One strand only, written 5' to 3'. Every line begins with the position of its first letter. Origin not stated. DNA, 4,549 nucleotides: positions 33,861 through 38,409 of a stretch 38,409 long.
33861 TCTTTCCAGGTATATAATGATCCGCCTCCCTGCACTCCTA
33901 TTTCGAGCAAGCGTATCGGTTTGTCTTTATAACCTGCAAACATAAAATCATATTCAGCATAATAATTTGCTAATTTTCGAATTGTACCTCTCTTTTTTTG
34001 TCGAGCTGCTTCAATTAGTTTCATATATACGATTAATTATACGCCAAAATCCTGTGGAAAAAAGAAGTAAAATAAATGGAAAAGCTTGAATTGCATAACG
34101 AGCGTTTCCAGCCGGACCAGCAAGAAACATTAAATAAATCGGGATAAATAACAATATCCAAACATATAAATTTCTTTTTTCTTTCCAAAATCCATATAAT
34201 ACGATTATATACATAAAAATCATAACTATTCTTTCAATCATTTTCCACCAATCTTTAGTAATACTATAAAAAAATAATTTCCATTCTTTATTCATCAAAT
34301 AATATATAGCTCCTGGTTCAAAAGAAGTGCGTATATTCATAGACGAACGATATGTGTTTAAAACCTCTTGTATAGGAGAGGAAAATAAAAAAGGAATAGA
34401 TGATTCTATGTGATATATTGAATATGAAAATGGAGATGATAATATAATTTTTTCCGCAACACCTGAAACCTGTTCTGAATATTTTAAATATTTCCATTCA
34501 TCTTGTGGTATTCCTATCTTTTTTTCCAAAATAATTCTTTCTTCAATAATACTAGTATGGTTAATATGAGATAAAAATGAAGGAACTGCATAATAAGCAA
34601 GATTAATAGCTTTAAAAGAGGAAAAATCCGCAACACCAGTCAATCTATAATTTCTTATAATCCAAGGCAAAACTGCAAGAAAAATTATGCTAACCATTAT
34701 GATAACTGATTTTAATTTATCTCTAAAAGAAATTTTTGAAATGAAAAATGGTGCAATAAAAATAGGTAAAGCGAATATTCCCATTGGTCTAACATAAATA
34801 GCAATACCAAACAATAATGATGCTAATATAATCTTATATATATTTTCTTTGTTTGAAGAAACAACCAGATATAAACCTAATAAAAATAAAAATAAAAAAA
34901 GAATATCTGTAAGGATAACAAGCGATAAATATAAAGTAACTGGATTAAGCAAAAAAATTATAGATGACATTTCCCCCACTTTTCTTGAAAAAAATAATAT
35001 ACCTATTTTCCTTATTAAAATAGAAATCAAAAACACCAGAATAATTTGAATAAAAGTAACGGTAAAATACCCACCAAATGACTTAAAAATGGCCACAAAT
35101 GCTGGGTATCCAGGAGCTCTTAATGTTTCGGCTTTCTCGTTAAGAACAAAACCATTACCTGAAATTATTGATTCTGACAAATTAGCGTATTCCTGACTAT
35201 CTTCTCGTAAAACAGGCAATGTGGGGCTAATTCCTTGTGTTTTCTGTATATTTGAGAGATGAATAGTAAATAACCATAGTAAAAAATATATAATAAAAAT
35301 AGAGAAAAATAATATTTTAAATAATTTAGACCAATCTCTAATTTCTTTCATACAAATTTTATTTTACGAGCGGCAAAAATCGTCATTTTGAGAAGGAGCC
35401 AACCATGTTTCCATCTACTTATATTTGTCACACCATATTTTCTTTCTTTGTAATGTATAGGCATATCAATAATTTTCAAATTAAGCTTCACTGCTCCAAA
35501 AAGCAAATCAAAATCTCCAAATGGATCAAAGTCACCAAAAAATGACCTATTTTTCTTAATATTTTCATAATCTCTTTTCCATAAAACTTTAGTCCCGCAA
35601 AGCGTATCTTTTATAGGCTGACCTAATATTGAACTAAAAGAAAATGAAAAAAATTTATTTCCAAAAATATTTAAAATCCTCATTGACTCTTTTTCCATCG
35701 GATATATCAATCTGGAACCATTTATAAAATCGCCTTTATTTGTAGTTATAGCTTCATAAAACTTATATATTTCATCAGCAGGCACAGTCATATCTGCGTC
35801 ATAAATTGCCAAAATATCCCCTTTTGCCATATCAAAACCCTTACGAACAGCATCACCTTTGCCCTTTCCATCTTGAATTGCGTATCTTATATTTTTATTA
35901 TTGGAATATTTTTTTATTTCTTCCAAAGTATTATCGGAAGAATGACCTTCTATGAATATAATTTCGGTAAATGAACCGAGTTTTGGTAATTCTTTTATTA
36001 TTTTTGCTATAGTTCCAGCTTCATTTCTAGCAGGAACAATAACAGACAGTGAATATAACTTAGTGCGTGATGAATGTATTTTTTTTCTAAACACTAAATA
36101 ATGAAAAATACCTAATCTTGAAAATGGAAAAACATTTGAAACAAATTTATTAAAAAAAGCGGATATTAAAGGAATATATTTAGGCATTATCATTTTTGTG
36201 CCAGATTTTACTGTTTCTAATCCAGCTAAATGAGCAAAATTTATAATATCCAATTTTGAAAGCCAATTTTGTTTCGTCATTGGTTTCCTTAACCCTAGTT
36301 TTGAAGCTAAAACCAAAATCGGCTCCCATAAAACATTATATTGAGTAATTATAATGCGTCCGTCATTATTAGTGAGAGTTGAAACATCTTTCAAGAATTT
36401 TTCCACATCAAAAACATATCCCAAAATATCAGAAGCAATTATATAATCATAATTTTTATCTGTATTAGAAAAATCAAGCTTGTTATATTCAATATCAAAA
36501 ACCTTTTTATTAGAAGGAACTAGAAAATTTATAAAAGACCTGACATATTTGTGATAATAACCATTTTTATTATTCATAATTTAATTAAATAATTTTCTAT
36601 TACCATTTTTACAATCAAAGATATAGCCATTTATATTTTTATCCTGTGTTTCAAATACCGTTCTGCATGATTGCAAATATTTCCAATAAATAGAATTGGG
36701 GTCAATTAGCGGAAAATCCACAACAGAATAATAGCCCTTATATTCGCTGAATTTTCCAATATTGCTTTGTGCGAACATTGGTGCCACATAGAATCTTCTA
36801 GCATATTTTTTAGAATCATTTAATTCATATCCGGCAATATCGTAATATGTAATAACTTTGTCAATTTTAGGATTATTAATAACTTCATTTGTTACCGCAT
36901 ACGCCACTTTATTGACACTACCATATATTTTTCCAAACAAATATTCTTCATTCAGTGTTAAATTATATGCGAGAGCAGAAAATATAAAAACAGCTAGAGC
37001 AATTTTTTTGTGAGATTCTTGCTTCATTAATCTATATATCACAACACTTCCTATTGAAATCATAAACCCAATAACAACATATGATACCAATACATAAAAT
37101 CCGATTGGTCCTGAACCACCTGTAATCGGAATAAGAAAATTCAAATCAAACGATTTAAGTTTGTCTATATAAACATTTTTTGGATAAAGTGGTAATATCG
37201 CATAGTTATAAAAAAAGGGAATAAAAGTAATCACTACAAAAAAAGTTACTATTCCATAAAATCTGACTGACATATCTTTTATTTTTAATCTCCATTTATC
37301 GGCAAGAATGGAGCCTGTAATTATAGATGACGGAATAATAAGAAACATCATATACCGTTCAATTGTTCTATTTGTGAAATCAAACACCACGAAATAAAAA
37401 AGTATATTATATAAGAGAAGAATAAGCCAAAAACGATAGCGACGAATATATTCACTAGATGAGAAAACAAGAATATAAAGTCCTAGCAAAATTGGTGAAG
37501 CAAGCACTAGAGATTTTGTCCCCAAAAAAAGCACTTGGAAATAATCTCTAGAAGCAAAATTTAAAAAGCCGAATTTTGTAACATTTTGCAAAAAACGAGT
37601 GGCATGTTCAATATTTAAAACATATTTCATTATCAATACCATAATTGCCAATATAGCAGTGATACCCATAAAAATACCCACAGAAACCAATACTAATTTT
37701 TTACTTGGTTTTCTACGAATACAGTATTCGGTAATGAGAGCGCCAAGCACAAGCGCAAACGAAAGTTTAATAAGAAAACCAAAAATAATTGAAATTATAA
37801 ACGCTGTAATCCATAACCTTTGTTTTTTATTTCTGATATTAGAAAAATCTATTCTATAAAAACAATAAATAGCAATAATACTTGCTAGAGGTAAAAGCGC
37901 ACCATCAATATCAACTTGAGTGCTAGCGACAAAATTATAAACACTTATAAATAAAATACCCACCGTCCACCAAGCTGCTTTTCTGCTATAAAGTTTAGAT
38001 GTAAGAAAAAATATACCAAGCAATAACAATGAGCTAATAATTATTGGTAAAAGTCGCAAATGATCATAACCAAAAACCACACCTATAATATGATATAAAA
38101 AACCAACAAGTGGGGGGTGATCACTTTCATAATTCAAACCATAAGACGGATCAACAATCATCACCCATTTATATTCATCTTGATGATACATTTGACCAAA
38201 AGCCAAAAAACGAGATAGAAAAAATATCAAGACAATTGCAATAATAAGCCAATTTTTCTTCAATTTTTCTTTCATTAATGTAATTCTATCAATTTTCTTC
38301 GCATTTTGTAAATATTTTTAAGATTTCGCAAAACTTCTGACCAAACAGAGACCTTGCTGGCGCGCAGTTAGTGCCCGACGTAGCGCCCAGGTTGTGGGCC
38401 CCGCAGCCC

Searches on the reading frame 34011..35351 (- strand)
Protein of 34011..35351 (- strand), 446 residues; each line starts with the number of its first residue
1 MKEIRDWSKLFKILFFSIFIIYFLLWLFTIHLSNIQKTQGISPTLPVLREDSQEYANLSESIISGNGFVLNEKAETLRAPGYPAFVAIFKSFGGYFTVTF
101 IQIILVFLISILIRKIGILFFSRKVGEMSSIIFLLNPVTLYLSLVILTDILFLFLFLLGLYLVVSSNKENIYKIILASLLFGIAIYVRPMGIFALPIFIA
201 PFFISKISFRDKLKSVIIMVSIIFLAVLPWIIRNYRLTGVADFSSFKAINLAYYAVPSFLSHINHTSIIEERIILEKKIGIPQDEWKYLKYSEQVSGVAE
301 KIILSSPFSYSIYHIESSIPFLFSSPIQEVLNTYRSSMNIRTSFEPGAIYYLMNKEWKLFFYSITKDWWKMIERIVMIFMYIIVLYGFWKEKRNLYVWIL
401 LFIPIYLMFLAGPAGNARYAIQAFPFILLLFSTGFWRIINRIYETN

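Call 6: search_protein_families(library=pfam, proteins=[window:34011-35351:-], max_evalue=0.001)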
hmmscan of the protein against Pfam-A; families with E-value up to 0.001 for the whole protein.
window:34011-35351:- (446 aa): 1 family
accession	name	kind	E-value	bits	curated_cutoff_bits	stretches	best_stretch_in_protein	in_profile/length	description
PF13231.12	PMT_2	-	1.7e-05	25.5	26.1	1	85-230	13-157/160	Dolichyl-phosphate-mannose-protein mannosyltransferase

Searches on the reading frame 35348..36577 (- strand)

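Call 6: search_protein_families(library=pfam, proteins=[window:35348-36577:-], max_evalue=0.001)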
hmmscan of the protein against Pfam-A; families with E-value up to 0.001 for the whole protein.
window:35348-36577:- (409 aa): 6 families
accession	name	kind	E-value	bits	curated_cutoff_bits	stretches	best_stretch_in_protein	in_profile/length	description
PF00535.33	Glycos_transf_2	-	5.5e-24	85.4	23.3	1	178-331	1-158/168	Glycosyl transferase family 2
PF10111.15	Glyco_tranf_2_2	-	5.6e-08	33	27.3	1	178-309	1-141/276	Glycosyltransferase like family 2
PF13489.12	Methyltransf_23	-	1.4e-06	28.5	27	1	31-124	70-163/164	Methyltransferase domain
PF13641.12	Glyco_tranf_2_3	-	5.6e-05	23.7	27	1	177-280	3-114/230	Glycosyltransferase like family 2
PF13847.12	Methyltransf_31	-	0.00026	21.1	27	0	38-82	70-114/145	Methyltransferase domain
PF08242.18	Methyltransf_12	-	0.00082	20.5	30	0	24-75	46-98/98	Methyltransferase domain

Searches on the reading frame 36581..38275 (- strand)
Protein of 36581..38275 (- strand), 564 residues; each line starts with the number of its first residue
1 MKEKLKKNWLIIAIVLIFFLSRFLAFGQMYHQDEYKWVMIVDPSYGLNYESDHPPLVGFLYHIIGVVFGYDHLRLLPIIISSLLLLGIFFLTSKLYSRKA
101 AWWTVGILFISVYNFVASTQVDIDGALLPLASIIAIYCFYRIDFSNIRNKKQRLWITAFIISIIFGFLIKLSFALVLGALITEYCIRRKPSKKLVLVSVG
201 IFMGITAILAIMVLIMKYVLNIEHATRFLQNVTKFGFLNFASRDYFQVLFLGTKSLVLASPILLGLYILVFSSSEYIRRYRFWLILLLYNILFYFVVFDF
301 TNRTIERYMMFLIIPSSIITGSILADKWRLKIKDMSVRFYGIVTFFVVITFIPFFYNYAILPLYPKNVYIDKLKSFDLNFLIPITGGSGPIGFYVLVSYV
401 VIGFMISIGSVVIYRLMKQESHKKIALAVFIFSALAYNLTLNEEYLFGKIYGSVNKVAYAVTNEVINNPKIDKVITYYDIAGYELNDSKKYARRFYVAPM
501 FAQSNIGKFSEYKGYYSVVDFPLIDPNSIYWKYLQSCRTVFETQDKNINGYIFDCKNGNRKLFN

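Call 6: search_protein_families(library=pfam, proteins=[window:36581-38275:-], max_evalue=0.001)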
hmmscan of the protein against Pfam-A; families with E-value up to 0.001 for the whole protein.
window:36581-38275:- (564 aa): 2 families
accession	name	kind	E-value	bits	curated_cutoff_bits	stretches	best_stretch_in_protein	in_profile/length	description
PF13231.12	PMT_2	-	9e-08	32.9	26.1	1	52-213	1-155/160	Dolichyl-phosphate-mannose-protein mannosyltransferase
PF02366.24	PMT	-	0.00028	21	22.7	1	72-197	84-211/245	Dolichyl-phosphate-mannose-protein mannosyltransferase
